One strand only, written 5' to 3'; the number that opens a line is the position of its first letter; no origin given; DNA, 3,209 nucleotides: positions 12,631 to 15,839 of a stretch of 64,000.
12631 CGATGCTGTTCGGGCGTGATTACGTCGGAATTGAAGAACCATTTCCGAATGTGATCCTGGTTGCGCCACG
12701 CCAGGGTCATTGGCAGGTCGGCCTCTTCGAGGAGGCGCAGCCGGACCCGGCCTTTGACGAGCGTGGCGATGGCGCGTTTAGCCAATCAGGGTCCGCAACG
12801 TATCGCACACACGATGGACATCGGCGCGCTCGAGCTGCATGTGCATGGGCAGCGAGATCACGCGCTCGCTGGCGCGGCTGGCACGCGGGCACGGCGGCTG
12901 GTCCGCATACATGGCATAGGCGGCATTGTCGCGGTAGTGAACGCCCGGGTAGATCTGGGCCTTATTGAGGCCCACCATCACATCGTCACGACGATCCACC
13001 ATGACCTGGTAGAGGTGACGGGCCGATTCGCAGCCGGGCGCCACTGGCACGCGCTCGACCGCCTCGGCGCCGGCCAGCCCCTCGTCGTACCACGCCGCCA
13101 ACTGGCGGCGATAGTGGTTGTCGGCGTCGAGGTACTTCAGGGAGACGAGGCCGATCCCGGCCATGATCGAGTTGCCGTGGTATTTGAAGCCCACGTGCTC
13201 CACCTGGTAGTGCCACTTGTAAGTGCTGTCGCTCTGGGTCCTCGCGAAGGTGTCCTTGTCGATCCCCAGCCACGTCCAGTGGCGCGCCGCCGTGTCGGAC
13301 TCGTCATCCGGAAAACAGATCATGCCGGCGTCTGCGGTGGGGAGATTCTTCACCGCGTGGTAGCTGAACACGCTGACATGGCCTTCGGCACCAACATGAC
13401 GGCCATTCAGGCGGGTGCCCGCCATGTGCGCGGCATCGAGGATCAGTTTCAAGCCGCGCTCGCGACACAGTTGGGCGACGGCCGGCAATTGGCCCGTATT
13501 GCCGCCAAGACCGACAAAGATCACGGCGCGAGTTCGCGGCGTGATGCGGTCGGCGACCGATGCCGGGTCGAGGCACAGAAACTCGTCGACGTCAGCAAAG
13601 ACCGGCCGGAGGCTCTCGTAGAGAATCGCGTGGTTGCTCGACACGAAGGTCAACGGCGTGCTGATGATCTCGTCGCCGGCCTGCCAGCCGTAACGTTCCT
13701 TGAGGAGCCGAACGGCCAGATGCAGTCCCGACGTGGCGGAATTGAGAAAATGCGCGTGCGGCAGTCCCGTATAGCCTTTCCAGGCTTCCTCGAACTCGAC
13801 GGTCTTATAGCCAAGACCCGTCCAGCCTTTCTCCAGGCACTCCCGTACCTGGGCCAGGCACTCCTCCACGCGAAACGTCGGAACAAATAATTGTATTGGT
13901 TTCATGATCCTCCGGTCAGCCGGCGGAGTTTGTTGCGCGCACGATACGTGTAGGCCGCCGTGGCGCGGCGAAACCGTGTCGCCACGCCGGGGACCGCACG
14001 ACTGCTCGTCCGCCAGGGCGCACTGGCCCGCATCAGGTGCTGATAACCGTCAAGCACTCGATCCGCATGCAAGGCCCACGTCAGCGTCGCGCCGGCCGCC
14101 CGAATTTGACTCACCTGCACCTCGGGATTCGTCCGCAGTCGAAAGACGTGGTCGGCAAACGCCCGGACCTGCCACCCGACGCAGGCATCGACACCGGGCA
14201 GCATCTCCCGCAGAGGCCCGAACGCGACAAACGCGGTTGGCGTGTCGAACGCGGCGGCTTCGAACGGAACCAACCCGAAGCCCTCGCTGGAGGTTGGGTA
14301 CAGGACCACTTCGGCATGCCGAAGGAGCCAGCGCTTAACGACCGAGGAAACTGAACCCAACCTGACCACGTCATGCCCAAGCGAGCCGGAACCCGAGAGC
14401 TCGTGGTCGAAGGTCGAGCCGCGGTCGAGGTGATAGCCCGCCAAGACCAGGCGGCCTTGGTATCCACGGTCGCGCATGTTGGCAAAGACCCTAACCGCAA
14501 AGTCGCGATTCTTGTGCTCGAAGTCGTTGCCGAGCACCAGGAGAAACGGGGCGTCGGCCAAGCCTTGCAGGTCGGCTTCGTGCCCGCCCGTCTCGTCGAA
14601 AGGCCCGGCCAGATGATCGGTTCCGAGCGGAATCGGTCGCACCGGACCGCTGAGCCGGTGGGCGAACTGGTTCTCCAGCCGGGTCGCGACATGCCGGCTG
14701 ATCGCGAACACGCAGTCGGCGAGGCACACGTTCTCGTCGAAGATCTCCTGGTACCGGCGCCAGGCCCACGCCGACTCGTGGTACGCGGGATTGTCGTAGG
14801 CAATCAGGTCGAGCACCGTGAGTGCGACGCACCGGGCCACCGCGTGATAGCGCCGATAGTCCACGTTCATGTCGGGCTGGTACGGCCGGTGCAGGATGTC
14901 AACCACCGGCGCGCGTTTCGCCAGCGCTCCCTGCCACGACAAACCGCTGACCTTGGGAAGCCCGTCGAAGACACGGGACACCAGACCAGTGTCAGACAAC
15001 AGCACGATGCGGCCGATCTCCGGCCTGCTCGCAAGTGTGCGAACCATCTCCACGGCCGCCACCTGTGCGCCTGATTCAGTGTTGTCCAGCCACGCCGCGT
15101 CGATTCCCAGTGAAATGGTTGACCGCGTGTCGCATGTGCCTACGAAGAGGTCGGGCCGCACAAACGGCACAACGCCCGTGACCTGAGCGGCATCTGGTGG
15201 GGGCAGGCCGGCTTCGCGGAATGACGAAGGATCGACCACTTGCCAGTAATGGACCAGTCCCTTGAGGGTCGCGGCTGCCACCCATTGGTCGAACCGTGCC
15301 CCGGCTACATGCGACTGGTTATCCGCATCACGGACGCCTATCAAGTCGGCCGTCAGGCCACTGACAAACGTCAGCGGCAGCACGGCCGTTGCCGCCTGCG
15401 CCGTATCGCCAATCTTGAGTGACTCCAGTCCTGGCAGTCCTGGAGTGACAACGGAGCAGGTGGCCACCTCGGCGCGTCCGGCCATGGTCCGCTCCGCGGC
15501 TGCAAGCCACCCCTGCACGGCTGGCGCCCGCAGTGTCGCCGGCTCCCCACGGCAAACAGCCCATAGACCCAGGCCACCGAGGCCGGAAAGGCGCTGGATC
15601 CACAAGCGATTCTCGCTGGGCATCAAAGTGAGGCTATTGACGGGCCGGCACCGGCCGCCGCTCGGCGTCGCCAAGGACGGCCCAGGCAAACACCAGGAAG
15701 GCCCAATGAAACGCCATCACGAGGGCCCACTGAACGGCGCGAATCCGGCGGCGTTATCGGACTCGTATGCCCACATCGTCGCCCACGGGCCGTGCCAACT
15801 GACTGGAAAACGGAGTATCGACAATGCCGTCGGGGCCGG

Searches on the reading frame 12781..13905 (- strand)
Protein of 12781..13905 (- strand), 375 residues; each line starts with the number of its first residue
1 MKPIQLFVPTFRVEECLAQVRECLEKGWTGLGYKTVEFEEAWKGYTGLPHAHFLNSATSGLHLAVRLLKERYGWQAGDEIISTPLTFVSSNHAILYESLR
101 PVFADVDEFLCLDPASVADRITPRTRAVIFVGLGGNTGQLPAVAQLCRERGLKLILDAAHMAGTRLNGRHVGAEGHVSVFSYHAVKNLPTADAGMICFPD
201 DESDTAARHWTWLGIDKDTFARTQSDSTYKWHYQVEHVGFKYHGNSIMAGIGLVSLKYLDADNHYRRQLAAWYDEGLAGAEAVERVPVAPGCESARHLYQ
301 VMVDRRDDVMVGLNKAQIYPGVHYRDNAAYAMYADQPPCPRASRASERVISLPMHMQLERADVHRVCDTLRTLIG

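Call 31: search_protein_families(library=pfam, proteins=[window:12781-13905:-], max_evalue=0.00001)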
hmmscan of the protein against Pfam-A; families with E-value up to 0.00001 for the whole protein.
window:12781-13905:- (375 aa): 1 family
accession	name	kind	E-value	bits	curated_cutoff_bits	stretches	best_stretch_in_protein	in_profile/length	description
PF01041.23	DegT_DnrJ_EryC1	-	3.1e-81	273.8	19.8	1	14-371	5-360/360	DegT/DnrJ/EryC1/StrS aminotransferase family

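Call 32: search_protein_families(library=ncbifam, proteins=[window:12781-13905:-], max_evalue=0.00001)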
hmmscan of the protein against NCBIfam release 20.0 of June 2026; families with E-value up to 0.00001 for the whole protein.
window:12781-13905:- (375 aa): 8 families
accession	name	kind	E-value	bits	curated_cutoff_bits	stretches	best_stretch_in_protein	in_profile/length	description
TIGR03588.1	PseC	equivalog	1.5e-61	208.4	423.5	1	17-373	14-379/380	UDP-4-amino-4,6-dideoxy-N-acetyl-beta-L-altrosamine transaminase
NF008658.2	PRK11658.1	equivalog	2.9e-59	200.6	631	1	14-374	14-377/379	UDP-4-amino-4-deoxy-L-arabinose aminotransferase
TIGR04181.1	NHT_00031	hypoth_equivalog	5.3e-41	140.7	420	1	4-353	1-357/359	LegC family aminotransferase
NF008687.0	PRK11706.1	equivalog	1.2e-40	139.5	375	1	28-372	26-372/375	dTDP-4-amino-4,6-dideoxygalactose transaminase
TIGR04427.1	PLP_DesI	equivalog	1.4e-36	126.5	650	1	20-372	38-381/390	dTDP-4-dehydro-6-deoxyglucose aminotransferase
TIGR02379.1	ECA_wecE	subfamily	6.2e-29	100.9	434.85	1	49-372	47-373/376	dTDP-4-amino-4,6-dideoxy-D-glucose transaminase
NF011936.0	PRK15407.1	equivalog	3.1e-20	72.3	423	1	13-284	46-334/440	lipopolysaccharide biosynthesis protein RfbH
NF004621.0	PRK05957.1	equivalog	3.7e-06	25.9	498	1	75-160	111-202/389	pyridoxal phosphate-dependent aminotransferase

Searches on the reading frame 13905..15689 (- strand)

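Call 31: search_protein_families(library=pfam, proteins=[window:13905-15689:-], max_evalue=0.00001)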
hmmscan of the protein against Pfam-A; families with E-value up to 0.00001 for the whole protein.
window:13905-15689:- (595 aa): 3 families
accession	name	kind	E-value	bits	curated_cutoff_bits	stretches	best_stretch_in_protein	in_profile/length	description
PF00534.26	Glycos_transf_1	-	1.7e-10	41.1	26.4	1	379-497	14-131/172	Glycosyl transferases group 1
PF13692.12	Glyco_trans_1_4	-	4.7e-10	40.3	27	1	383-520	4-141/142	Glycosyl transferases group 1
PF20706.3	GT4-conflict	-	1.5e-09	37.8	26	1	324-485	147-308/385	Family 4 Glycosyltransferase in conflict systems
